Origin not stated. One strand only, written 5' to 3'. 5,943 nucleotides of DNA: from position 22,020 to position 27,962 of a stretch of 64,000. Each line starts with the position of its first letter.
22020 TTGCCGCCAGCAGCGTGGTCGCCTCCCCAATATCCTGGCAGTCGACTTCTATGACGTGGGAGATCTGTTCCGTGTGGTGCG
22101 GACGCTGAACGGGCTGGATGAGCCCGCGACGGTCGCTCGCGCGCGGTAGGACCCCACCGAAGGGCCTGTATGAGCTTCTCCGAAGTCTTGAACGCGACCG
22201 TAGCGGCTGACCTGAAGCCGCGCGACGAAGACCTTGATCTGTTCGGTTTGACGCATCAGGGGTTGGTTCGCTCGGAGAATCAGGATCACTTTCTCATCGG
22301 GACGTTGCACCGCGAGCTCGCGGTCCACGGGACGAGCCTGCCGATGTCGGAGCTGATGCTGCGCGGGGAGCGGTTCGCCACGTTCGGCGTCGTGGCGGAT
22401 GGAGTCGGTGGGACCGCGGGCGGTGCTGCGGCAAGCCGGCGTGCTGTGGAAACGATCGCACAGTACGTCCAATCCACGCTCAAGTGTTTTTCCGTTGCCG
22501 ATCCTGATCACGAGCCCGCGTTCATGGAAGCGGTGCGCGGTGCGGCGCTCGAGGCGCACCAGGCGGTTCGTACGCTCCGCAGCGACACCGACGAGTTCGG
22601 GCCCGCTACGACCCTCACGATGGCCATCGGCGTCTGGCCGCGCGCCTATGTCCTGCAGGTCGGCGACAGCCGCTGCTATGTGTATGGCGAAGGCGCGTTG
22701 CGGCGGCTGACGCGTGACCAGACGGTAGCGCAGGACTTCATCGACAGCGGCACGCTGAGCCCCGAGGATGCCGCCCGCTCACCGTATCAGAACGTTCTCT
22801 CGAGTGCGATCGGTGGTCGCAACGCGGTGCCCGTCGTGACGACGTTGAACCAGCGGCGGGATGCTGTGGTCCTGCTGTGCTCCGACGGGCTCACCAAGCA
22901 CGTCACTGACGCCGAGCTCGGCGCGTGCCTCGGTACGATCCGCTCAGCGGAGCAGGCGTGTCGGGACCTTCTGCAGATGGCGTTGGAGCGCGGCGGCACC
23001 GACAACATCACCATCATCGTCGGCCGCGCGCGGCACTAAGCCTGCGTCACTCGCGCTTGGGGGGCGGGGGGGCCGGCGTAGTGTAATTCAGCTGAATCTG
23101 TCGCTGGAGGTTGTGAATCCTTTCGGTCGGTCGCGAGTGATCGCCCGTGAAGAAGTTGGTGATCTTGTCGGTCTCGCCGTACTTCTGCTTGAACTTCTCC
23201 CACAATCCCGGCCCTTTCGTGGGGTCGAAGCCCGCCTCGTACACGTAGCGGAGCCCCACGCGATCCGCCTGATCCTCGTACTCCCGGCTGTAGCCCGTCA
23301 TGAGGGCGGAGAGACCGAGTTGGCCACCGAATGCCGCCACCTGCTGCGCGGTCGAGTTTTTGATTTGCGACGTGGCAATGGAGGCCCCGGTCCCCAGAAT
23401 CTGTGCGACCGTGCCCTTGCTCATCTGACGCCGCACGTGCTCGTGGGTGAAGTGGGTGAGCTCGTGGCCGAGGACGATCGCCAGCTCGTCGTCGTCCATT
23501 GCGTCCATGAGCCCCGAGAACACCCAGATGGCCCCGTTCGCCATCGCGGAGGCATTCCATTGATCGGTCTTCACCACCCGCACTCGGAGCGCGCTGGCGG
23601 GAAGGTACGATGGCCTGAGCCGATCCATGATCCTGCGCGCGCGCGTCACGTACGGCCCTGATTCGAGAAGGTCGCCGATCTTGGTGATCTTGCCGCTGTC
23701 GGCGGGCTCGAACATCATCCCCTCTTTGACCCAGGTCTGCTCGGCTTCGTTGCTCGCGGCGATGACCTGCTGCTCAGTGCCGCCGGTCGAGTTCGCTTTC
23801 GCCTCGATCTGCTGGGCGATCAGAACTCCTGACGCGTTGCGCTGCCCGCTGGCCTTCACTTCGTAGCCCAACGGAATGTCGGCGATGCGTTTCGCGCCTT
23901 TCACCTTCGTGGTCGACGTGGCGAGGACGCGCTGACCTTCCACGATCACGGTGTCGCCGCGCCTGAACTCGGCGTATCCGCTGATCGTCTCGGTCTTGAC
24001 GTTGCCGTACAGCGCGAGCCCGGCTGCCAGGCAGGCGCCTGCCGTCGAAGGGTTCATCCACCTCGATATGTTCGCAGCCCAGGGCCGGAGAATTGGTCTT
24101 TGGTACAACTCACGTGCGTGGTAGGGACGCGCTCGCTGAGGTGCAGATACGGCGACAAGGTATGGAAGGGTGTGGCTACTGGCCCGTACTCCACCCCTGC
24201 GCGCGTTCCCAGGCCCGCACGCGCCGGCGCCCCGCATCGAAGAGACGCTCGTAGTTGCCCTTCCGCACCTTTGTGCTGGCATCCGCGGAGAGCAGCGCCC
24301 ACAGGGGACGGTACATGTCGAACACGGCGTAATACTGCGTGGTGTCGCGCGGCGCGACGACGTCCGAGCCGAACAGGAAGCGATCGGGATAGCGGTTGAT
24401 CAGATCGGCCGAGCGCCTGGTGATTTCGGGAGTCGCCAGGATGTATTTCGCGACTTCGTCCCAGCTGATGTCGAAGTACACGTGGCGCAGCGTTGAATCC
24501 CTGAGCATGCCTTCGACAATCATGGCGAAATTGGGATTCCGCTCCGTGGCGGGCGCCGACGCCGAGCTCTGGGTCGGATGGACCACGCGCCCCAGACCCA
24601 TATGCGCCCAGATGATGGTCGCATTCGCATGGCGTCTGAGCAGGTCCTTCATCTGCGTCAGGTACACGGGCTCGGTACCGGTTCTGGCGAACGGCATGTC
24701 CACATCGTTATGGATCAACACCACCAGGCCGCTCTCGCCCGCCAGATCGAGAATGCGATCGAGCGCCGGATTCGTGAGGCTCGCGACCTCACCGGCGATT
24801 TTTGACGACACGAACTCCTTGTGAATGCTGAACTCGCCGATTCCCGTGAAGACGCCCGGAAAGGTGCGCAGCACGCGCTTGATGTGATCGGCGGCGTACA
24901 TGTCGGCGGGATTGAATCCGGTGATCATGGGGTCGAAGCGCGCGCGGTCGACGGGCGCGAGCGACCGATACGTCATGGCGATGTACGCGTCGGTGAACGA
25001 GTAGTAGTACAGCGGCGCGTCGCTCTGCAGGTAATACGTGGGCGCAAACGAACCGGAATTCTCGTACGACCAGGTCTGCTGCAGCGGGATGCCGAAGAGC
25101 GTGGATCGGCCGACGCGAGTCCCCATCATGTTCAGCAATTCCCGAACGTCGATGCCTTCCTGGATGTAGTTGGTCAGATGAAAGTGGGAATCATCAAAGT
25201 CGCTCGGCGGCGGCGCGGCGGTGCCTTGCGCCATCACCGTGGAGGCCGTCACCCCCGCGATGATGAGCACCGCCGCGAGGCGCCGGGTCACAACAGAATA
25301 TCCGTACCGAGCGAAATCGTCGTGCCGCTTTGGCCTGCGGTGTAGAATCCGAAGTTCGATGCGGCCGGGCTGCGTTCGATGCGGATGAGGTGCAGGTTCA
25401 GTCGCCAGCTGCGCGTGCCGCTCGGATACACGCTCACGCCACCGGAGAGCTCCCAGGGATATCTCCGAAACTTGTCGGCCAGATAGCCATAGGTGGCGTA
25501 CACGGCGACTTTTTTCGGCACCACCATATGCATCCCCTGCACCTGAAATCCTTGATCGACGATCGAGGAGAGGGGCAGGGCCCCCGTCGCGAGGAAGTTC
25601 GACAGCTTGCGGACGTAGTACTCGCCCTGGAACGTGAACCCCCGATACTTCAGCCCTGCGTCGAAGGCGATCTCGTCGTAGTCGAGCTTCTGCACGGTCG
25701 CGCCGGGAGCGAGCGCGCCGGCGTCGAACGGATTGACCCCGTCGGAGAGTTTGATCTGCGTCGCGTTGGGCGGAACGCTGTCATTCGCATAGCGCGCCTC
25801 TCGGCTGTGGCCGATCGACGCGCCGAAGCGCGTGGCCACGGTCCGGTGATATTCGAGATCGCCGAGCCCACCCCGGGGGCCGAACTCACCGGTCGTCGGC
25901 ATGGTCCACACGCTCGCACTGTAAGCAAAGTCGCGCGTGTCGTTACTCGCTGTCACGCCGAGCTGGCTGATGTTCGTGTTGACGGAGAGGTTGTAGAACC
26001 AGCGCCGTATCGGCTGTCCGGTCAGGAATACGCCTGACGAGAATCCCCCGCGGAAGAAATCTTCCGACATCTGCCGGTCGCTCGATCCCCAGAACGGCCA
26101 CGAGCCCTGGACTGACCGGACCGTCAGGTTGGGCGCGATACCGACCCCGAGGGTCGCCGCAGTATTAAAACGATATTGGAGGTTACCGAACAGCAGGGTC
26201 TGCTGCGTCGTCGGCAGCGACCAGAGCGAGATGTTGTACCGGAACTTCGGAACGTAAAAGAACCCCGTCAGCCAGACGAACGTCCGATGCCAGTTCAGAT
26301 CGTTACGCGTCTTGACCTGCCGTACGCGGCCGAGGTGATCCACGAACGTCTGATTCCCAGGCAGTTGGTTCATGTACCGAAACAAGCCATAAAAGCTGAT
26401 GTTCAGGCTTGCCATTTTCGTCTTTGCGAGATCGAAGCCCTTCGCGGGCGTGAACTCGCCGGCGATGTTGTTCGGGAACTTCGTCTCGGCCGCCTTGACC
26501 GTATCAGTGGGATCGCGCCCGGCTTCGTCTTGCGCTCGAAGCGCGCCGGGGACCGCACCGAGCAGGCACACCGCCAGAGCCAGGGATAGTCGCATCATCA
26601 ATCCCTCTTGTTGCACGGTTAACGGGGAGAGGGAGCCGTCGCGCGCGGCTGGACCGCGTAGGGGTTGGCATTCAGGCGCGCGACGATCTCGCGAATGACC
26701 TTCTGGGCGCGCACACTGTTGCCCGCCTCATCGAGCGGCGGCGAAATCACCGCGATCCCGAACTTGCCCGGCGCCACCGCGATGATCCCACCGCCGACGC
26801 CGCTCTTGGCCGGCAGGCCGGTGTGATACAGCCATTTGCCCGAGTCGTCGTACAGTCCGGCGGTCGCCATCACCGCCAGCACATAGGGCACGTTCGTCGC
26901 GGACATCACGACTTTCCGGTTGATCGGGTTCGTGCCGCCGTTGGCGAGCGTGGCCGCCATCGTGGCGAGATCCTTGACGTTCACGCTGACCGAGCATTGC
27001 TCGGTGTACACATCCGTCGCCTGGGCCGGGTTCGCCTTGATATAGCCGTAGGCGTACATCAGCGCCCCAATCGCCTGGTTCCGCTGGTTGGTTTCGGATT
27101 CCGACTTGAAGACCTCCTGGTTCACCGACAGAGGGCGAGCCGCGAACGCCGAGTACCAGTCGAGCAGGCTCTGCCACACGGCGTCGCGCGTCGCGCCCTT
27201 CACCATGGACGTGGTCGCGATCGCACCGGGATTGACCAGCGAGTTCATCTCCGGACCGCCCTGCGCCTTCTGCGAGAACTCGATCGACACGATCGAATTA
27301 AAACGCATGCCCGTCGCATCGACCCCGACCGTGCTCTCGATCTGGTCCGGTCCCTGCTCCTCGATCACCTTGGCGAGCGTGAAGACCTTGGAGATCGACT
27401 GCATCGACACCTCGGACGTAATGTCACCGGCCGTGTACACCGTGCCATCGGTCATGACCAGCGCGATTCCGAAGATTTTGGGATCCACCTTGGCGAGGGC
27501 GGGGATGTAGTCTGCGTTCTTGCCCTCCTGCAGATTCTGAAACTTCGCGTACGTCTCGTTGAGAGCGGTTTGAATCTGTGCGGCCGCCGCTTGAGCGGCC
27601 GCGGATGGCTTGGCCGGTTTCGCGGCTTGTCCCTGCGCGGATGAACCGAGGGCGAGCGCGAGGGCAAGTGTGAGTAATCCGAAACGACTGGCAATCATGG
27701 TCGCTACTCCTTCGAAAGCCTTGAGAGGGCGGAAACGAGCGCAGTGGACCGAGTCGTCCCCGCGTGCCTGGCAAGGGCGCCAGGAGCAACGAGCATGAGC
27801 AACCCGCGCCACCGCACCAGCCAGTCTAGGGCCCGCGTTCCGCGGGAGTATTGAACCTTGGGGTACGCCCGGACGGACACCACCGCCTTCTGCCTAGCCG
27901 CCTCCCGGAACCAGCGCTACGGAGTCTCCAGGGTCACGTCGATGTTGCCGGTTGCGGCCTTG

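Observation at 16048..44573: Recurrent 18-bp quasi-palindrome ATTGnnC-N7-CAAy in at least a dozen intergenic regions, six times ending 33-34 nt from a start codon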

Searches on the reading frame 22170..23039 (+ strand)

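Call 19: search_protein_families(library=pfam, proteins=[window:22170-23039:+], max_evalue=0.01)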
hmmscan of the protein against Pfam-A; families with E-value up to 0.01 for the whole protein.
window:22170-23039:+ (289 aa): 2 families
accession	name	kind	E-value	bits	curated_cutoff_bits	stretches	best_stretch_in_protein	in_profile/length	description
PF13672.11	PP2C_2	-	5.6e-12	46.1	24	1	71-249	26-182/209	Protein phosphatase 2C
PF00481.26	PP2C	-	4.5e-08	33.5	20.3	1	223-280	195-255/255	Protein phosphatase 2C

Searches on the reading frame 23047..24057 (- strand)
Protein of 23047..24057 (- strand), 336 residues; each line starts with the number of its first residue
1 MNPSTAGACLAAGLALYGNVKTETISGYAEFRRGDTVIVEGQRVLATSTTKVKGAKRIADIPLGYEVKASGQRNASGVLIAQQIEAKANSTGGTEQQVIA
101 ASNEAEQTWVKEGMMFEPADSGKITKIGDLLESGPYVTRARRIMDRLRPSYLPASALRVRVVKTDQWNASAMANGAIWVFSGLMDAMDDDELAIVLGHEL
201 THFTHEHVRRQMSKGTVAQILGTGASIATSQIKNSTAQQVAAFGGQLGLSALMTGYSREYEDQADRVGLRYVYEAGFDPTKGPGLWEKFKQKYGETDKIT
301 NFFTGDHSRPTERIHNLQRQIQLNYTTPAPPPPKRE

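Call 7: search_protein_families(library=pfam, proteins=[window:23047-24057:-])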
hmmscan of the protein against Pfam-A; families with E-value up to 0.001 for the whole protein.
window:23047-24057:- (336 aa): 2 families
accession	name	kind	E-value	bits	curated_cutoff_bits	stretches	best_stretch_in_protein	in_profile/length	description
PF01435.24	Peptidase_M48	-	2.6e-25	89.8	20.3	1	149-319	17-184/186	Peptidase family M48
PF18914.6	DUF5666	-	3.1e-07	31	27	1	34-85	9-60/60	Domain of unknown function (DUF5666)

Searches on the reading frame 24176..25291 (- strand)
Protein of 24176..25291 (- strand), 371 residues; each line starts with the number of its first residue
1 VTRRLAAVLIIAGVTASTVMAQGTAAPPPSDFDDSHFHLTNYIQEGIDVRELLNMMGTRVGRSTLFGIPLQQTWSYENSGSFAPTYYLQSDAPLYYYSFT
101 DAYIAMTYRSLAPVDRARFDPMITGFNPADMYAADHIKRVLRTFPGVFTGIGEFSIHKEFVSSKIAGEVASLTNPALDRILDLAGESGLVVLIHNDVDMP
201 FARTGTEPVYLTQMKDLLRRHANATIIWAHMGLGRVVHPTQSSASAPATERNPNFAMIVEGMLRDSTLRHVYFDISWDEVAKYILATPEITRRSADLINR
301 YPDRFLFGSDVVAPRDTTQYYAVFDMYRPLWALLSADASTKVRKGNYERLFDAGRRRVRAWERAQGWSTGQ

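Call 7: search_protein_families(library=pfam, proteins=[window:24176-25291:-])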
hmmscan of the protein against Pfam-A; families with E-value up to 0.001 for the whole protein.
window:24176-25291:- (371 aa): 1 family
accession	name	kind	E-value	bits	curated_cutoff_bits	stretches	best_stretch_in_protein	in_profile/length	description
PF04909.20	Amidohydro_2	-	6.4e-14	52.8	26.4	1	161-352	110-288/289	Amidohydrolase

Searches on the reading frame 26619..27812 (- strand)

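Call 19: search_protein_families(library=pfam, proteins=[window:26619-27812:-], max_evalue=0.01)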
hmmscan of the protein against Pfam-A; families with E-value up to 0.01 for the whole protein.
window:26619-27812:- (397 aa): 1 family
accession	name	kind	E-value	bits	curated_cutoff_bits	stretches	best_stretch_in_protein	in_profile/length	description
PF04960.20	Glutaminase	-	1.4e-103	346.5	27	1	97-383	1-284/286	Glutaminase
